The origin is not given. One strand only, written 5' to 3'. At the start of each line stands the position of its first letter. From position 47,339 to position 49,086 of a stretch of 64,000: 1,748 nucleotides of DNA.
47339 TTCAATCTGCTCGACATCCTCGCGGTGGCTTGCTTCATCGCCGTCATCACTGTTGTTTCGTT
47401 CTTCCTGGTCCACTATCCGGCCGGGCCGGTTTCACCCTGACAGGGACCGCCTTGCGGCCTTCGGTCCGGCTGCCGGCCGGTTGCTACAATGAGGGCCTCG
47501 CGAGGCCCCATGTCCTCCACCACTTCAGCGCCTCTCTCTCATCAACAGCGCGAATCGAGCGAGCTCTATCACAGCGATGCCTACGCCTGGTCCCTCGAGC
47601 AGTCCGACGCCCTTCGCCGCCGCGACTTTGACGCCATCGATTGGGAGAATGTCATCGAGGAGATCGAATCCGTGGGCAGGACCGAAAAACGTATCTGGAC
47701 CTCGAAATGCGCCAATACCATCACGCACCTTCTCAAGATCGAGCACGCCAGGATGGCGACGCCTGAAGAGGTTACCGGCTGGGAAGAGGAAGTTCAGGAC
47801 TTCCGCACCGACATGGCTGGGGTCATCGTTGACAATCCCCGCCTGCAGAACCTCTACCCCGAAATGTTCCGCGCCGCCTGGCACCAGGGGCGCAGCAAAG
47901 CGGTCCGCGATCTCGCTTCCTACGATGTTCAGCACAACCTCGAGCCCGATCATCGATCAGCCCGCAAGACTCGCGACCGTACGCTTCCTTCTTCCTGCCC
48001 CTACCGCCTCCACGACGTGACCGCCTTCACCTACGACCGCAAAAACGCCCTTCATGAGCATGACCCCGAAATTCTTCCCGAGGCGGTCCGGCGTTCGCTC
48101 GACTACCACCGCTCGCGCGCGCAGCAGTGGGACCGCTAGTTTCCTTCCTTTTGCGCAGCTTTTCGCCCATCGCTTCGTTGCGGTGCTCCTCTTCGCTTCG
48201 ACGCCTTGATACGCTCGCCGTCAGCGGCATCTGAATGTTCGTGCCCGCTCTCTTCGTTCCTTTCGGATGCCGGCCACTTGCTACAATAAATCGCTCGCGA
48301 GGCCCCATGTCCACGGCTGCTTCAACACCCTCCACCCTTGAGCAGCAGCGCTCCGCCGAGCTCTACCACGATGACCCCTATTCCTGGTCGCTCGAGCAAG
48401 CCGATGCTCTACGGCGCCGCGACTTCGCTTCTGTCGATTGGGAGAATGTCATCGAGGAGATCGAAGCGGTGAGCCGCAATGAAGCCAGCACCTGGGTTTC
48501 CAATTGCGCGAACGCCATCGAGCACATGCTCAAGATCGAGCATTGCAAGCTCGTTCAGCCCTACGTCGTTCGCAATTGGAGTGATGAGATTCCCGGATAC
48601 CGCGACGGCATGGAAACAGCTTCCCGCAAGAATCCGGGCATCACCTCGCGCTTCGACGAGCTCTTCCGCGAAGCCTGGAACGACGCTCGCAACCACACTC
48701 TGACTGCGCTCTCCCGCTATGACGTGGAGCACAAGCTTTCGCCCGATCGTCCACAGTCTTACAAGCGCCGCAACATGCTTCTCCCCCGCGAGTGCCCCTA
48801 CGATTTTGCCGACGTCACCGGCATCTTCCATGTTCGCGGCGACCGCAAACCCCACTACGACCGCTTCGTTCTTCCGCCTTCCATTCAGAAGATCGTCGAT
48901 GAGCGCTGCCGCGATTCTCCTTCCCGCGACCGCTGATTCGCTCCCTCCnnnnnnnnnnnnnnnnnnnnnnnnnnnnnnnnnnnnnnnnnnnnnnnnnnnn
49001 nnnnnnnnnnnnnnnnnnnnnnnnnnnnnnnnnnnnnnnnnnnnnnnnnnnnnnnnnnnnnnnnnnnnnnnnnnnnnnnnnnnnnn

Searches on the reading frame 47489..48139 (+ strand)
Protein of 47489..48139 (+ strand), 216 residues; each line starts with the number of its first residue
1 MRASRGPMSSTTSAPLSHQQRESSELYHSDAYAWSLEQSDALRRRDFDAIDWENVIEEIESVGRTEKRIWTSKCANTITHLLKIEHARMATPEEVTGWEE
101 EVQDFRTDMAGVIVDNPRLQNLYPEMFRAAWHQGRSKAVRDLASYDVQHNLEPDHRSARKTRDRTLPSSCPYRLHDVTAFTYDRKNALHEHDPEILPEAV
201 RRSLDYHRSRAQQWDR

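Call 36: search_protein_families(library=pfam, proteins=[window:47489-48139:+], max_evalue=0.001)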
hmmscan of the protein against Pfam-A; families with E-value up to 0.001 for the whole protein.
window:47489-48139:+ (216 aa): 1 family
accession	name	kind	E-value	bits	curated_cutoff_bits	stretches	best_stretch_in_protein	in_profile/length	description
PF01724.21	DUF29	-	1.1e-28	100.6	22.5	1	26-178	1-133/138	Domain of unknown function DUF29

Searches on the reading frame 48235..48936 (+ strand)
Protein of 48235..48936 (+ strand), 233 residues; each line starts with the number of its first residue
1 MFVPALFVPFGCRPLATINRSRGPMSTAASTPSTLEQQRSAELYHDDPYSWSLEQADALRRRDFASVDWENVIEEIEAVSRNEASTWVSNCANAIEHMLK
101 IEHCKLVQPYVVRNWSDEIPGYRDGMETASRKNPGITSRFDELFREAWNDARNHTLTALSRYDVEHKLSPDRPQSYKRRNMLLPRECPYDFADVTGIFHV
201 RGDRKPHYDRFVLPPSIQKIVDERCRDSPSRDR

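Call 36: search_protein_families(library=pfam, proteins=[window:48235-48936:+], max_evalue=0.001)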
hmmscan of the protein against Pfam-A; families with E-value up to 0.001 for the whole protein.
window:48235-48936:+ (233 aa): 1 family
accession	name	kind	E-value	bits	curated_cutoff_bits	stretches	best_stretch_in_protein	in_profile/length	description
PF01724.21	DUF29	-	3.7e-23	82.7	22.5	1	43-193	1-131/138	Domain of unknown function DUF29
